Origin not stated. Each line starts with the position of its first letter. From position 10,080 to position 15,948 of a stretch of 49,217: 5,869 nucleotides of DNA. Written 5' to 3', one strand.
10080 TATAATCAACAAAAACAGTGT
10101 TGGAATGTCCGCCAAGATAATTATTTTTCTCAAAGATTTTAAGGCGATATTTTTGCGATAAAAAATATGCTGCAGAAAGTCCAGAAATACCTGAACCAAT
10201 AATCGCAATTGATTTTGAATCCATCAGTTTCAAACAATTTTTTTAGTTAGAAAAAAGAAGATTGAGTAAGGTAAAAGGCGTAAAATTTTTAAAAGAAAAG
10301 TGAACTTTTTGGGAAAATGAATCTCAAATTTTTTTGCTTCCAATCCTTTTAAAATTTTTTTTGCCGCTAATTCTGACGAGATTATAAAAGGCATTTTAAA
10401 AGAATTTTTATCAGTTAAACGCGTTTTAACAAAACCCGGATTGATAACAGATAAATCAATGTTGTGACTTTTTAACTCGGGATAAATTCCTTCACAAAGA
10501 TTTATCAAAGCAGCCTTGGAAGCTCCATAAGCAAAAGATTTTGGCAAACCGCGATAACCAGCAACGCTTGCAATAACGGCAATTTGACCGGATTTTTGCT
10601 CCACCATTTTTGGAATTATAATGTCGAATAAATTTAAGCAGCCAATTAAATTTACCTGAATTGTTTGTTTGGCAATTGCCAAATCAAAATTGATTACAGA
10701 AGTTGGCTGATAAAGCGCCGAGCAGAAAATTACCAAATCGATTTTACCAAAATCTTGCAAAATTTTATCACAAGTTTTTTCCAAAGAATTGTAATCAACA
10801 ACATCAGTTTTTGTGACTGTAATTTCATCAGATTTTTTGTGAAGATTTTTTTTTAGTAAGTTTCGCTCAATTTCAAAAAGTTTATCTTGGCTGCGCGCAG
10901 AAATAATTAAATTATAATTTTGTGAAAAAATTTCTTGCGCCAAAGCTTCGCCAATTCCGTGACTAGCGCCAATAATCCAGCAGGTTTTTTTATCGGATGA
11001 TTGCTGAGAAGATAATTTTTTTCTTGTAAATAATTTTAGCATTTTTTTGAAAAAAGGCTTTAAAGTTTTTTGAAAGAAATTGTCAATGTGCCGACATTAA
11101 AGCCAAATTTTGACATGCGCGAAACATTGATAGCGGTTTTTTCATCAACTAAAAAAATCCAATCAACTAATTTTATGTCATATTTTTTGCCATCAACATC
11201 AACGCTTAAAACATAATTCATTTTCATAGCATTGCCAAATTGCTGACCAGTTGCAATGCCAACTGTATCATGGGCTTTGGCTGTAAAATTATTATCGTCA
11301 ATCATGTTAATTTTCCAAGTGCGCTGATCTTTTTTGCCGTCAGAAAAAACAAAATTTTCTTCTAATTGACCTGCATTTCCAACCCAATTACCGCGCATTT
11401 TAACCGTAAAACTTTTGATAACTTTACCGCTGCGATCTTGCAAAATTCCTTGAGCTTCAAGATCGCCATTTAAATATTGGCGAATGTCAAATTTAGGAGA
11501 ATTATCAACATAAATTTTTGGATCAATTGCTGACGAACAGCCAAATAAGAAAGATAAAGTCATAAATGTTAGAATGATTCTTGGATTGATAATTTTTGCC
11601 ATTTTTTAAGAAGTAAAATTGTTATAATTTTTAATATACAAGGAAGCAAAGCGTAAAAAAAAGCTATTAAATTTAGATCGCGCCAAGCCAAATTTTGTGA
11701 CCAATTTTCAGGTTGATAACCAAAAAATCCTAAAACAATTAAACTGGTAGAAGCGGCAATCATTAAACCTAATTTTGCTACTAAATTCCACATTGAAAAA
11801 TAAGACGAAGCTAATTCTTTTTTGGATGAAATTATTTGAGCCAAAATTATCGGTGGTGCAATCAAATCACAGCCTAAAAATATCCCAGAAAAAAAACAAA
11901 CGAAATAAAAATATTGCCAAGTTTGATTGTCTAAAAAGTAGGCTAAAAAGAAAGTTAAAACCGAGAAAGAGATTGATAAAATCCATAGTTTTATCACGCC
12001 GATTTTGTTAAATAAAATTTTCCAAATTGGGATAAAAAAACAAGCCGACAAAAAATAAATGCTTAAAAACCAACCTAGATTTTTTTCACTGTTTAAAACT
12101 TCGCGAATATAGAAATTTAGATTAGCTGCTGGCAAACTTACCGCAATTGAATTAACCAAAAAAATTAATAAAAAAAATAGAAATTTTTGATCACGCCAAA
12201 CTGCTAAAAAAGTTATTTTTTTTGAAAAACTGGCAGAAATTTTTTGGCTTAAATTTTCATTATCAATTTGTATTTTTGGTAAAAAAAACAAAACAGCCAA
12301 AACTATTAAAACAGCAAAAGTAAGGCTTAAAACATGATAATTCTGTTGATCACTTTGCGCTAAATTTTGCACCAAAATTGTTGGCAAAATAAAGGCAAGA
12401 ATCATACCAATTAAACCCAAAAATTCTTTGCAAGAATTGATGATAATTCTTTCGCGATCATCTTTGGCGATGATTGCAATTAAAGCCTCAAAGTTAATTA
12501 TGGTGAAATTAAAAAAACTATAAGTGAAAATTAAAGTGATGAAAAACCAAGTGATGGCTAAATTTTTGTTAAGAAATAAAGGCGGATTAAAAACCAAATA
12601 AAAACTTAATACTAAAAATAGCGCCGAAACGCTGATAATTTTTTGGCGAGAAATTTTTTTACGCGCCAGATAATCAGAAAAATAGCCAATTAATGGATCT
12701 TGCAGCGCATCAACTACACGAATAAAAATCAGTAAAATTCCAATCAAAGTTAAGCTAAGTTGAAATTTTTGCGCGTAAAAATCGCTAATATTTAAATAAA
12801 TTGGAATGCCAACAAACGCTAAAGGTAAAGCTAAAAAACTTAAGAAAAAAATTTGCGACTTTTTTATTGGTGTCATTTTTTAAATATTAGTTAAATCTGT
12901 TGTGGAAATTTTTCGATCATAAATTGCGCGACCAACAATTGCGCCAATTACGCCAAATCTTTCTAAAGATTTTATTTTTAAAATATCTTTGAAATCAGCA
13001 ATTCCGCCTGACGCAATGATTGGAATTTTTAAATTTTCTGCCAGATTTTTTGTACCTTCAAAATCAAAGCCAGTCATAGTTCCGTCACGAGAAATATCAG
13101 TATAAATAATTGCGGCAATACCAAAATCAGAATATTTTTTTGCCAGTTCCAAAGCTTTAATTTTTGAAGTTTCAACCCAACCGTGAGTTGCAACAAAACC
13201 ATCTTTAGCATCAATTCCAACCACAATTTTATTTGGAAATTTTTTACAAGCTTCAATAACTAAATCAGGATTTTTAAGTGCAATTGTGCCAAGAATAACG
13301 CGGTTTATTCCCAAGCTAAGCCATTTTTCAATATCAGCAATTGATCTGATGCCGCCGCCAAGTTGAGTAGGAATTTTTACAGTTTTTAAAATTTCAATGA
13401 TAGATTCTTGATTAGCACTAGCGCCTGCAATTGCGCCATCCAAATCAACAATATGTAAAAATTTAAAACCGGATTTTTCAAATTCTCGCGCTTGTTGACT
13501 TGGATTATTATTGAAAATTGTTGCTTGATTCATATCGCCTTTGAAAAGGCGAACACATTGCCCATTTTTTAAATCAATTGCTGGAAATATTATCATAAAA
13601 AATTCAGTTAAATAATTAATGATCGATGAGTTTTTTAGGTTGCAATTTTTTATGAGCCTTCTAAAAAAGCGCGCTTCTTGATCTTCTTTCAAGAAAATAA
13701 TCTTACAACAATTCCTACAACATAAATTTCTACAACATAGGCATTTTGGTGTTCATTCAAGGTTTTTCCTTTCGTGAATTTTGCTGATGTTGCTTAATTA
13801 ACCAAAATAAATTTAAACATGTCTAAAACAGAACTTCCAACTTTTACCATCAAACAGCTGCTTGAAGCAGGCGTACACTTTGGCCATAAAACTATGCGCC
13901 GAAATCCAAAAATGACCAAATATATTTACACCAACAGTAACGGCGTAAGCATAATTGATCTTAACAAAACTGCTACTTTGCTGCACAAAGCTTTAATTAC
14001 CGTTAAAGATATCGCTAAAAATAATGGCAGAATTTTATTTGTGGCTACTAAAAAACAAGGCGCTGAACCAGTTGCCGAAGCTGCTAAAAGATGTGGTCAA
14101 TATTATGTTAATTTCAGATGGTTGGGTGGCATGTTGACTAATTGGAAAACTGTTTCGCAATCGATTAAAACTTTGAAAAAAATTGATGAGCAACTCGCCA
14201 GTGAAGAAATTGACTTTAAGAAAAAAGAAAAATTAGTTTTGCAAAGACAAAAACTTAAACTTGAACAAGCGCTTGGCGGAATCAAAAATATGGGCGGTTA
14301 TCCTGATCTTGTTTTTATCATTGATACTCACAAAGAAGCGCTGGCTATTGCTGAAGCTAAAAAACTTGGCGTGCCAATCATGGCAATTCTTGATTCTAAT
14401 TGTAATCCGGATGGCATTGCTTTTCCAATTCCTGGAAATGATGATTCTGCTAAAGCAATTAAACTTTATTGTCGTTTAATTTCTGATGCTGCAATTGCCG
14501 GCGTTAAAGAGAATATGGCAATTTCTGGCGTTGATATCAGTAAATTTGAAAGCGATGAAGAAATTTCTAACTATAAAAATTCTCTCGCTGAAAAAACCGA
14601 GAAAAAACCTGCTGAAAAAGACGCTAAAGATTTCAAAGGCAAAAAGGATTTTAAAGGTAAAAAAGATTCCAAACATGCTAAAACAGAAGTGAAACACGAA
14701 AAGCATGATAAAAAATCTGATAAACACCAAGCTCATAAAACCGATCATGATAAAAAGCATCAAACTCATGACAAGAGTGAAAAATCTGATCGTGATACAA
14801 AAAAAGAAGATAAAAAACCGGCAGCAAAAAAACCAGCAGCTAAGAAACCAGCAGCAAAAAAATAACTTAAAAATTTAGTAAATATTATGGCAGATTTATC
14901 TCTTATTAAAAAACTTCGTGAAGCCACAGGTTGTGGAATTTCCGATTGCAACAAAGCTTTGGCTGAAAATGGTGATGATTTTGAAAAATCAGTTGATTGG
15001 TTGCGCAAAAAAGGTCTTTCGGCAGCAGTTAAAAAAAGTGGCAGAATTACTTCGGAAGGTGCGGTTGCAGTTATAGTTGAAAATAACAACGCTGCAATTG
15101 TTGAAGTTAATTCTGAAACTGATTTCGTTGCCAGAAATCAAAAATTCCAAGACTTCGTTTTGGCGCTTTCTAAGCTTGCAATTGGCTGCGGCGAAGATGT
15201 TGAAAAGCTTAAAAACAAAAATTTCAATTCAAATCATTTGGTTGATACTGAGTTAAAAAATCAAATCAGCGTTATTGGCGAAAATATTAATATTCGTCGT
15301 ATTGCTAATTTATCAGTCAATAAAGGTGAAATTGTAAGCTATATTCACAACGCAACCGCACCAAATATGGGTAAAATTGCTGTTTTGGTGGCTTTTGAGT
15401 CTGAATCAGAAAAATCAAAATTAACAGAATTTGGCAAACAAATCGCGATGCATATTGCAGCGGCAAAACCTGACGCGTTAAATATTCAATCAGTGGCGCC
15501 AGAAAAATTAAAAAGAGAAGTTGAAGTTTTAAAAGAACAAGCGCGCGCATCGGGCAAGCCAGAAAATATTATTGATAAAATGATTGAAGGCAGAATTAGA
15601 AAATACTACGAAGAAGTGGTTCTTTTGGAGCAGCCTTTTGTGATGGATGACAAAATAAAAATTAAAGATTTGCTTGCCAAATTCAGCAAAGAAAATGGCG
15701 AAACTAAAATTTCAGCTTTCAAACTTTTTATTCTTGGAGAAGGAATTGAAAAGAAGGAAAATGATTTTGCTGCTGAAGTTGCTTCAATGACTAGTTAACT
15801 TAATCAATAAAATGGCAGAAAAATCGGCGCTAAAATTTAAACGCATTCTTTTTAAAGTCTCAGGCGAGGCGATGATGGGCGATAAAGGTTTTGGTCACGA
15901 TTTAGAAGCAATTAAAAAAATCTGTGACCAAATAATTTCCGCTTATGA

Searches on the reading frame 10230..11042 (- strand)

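Call 84: search_protein_families(library=pfam, proteins=[window:10230-11042:-], max_evalue=0.0001)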
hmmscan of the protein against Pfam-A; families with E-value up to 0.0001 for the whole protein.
window:10230-11042:- (270 aa): 4 families
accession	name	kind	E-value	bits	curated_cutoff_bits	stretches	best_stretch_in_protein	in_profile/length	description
PF00106.31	adh_short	-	1.3e-40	139.4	26.6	1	19-213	1-190/195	short chain dehydrogenase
PF13561.12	adh_short_C2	-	3e-26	92.9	27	1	25-214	1-185/236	Enoyl-(Acyl carrier protein) reductase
PF08659.16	KR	-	1.5e-10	41.8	22.6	1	20-183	2-160/180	KR domain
PF23441.1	SDR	-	1.8e-06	28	27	1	19-211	8-200/258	SDR-like rossmann domain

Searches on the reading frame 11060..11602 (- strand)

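Call 84: search_protein_families(library=pfam, proteins=[window:11060-11602:-], max_evalue=0.0001)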
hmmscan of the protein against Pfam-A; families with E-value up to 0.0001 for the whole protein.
window:11060-11602:- (180 aa): 1 family
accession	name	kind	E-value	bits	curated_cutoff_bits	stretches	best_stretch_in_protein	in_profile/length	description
PF12915.13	DUF3833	-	1.4e-58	197.5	25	1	18-179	3-163/163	Protein of unknown function (DUF3833)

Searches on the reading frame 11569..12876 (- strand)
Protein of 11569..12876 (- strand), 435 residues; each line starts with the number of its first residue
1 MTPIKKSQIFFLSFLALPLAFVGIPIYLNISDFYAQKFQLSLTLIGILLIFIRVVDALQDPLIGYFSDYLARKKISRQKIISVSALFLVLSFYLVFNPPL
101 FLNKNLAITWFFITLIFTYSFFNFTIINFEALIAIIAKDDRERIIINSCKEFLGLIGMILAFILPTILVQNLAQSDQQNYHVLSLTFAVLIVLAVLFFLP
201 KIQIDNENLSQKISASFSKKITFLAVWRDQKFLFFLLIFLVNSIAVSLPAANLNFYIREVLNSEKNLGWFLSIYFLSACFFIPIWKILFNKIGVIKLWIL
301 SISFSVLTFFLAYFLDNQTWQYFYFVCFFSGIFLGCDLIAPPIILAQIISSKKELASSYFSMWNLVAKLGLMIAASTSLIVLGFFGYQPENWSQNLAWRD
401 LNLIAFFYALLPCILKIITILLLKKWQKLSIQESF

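Call 84: search_protein_families(library=pfam, proteins=[window:11569-12876:-], max_evalue=0.0001)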
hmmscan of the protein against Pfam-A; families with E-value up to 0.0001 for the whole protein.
window:11569-12876:- (435 aa): 3 families
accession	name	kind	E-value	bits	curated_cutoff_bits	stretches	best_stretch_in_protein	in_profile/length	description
PF13347.12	MFS_2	-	3.2e-53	181.3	27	1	19-423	11-420/427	MFS/sugar transport protein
PF07690.21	MFS_1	-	6.8e-21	75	33.4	2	236-392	2-150/347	Major Facilitator Superfamily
PF12832.13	MFS_1_like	-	2.4e-09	37.1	25.2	1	34-325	25-307/373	MFS_1 like family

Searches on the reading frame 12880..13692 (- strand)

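Call 84: search_protein_families(library=pfam, proteins=[window:12880-13692:-], max_evalue=0.0001)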
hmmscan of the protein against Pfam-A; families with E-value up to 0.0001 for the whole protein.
window:12880-13692:- (270 aa): 2 families
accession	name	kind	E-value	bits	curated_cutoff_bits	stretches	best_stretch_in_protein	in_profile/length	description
PF00977.27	His_biosynth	-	2.5e-83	279.5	23.6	1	35-262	2-227/228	Histidine biosynthesis protein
PF01207.24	Dus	-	8.5e-10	38.7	20.4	0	175-259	135-219/311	Dihydrouridine synthase (Dus)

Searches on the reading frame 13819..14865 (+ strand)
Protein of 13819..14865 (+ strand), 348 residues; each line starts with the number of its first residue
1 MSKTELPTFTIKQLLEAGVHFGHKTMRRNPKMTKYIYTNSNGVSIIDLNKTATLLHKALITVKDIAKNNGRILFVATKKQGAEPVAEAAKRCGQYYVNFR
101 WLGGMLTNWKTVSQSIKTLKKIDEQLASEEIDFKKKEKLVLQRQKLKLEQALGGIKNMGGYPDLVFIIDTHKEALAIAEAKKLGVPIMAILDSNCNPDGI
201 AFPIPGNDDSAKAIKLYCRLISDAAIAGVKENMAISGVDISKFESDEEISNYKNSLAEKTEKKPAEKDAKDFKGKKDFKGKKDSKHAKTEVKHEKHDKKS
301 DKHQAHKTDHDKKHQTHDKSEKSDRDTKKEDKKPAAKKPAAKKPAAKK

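Call 84: search_protein_families(library=pfam, proteins=[window:13819-14865:+], max_evalue=0.0001)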
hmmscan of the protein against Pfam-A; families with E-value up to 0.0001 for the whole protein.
window:13819-14865:+ (348 aa): 1 family
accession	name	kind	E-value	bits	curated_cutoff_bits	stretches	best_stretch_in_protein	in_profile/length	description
PF00318.25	Ribosomal_S2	-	4.2e-88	294.6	26.1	1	14-228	1-216/216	Ribosomal protein S2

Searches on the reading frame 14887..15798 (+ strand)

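Call 84: search_protein_families(library=pfam, proteins=[window:14887-15798:+], max_evalue=0.0001)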
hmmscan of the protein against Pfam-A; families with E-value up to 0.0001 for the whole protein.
window:14887-15798:+ (303 aa): 2 families
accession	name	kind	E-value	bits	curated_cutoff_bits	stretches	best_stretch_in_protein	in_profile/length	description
PF00889.24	EF_TS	-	9.9e-65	218.4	27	1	69-285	1-204/204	Elongation factor TS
PF25025.1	EF-Ts_N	-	1.1e-06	28.9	33.2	1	5-42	15-53/60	Elongation factor Ts, mitochondrial, N-terminal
